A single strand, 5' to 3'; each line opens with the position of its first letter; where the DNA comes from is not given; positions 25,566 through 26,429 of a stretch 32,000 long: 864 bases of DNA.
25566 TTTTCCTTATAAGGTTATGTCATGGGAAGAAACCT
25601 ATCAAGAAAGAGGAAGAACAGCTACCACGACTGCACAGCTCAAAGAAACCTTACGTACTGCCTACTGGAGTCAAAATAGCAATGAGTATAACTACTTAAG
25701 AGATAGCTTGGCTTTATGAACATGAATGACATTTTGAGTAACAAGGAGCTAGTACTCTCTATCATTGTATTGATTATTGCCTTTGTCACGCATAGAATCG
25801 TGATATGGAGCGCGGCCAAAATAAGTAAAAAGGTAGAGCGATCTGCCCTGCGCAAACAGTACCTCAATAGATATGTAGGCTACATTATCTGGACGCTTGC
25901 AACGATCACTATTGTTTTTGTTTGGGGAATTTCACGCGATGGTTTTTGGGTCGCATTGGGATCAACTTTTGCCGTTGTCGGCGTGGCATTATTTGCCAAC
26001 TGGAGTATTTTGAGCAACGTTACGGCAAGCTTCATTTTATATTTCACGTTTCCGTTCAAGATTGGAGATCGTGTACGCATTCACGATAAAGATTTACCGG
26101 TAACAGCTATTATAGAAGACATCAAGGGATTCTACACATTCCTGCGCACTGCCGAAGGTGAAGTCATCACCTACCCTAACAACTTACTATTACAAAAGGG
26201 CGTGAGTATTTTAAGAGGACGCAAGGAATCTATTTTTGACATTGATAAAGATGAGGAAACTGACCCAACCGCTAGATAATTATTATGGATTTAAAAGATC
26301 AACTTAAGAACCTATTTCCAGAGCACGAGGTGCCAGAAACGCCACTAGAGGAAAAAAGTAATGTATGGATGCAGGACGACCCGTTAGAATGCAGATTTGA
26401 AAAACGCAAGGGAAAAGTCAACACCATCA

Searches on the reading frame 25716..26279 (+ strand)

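Call 61: search_protein_families(library=pfam, max_evalue=0.0001, proteins=[window:25716-26279:+])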
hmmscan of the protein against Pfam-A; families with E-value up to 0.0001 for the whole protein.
window:25716-26279:+ (187 aa): 1 family
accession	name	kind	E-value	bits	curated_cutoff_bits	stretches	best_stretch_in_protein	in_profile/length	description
PF00924.24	MS_channel_2nd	-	9.1e-12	45.4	20.2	1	98-161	2-61/68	Mechanosensitive ion channel, beta-domain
